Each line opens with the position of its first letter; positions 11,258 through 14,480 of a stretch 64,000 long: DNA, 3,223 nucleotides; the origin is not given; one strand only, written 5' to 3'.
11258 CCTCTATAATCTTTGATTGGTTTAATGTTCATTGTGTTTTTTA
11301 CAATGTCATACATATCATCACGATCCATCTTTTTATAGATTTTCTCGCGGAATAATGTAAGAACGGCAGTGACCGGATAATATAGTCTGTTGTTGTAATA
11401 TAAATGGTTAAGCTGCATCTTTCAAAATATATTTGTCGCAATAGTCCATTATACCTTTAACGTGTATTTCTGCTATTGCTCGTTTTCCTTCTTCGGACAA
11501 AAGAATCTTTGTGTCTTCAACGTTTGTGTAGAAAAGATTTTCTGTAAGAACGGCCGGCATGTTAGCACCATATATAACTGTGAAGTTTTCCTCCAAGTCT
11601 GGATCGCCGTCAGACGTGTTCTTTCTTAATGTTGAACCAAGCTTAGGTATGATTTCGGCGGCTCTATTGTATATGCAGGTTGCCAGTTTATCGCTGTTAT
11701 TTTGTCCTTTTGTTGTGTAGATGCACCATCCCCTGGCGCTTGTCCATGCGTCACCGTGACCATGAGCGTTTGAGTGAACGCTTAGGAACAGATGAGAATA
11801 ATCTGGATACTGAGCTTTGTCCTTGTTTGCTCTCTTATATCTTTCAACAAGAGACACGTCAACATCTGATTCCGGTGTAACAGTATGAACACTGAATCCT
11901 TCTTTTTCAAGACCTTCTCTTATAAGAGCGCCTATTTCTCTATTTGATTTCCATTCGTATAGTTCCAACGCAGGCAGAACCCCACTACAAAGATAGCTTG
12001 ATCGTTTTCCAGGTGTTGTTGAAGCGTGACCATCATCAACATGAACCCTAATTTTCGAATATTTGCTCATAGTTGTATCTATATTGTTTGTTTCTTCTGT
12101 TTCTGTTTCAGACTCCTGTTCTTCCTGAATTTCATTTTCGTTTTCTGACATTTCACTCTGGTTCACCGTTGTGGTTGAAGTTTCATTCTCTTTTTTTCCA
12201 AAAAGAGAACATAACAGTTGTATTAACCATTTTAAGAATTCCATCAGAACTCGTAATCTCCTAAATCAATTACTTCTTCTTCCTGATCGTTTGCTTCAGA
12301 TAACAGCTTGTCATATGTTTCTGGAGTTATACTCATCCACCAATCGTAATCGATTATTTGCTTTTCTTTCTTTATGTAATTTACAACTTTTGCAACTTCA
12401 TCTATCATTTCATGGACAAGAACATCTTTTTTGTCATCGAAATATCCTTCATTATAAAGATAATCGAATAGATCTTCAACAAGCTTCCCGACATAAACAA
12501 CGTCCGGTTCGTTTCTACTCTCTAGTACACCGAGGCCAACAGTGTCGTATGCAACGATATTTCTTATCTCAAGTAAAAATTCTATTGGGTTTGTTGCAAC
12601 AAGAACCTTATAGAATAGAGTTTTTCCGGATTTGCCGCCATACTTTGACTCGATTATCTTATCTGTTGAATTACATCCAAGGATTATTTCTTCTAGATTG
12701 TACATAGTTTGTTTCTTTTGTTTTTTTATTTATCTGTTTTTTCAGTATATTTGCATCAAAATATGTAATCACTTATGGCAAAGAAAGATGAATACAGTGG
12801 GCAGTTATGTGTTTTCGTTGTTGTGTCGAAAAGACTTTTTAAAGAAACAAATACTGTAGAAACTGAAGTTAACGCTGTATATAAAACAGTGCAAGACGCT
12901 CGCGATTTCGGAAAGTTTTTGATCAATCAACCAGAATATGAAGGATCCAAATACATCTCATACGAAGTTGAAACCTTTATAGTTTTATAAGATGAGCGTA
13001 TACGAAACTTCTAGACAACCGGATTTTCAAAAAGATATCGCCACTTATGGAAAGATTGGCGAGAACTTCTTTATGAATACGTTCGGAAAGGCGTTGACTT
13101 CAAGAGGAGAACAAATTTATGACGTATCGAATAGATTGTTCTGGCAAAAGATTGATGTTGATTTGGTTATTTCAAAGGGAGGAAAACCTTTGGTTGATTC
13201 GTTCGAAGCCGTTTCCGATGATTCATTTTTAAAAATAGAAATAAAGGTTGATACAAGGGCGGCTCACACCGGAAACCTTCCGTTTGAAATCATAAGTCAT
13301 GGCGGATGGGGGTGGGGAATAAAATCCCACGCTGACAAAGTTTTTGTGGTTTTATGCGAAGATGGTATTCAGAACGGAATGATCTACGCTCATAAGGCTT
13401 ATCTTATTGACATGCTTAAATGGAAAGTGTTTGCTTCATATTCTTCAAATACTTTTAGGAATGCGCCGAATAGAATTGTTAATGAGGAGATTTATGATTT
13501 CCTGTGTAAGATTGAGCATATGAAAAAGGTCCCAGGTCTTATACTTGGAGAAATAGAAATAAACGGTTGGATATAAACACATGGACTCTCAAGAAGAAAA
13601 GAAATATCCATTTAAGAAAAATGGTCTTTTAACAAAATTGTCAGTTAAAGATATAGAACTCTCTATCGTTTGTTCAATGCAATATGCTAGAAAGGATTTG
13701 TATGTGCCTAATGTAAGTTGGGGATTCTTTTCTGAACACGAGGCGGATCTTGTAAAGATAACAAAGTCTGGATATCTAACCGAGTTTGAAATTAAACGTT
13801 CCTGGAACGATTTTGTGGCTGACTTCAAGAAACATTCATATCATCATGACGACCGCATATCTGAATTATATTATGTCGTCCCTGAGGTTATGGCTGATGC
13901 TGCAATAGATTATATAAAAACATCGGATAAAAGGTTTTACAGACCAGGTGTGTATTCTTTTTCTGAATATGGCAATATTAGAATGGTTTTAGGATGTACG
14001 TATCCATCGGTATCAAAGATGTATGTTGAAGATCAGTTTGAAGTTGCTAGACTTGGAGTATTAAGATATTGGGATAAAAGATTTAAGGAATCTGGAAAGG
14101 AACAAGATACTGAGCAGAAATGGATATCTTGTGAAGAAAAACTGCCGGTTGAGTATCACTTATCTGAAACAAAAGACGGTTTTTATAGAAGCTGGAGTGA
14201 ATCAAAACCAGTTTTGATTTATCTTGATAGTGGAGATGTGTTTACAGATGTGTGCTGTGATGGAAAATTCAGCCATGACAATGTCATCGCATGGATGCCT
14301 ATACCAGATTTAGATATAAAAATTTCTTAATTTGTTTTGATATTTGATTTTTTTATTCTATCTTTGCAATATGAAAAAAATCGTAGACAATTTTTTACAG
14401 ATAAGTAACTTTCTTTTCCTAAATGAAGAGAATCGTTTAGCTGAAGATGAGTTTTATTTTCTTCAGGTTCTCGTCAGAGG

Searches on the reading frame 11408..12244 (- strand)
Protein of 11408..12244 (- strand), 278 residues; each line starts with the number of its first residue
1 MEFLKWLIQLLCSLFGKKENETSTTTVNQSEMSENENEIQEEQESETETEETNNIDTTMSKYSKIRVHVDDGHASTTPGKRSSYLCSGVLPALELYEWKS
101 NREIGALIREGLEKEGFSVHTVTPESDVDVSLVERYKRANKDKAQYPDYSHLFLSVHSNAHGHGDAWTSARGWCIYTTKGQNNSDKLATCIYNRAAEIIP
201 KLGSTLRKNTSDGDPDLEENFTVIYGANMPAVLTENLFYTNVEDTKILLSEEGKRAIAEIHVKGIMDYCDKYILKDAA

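Call 96: search_protein_families(library=phrogs, proteins=[window:11408-12244:-], max_evalue=0.001)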
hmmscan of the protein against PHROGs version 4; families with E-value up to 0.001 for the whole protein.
window:11408-12244:- (278 aa): 2 families
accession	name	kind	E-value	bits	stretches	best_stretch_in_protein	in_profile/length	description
phrog_435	-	lysis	2.9e-34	120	1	24-268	72-284/556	endolysin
phrog_2742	-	lysis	2.2e-11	44.8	1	67-269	4-181/318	endolysin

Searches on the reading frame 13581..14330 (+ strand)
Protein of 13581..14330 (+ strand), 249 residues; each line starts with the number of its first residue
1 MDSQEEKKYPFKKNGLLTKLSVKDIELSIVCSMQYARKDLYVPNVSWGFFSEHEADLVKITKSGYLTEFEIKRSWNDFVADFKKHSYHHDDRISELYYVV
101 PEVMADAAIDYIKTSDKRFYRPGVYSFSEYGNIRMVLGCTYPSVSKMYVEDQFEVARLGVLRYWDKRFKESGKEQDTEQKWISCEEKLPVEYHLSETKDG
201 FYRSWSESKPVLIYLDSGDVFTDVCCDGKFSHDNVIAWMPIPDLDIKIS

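Call 96: search_protein_families(library=phrogs, proteins=[window:13581-14330:+], max_evalue=0.001)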
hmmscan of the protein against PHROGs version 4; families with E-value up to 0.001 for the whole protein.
window:13581-14330:+ (249 aa): 2 families
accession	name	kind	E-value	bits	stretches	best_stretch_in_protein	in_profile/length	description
phrog_2776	-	unknown function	2.9e-16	60.7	1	19-179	13-161/181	-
phrog_924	-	unknown function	3.5e-06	27.8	1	170-243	81-148/267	-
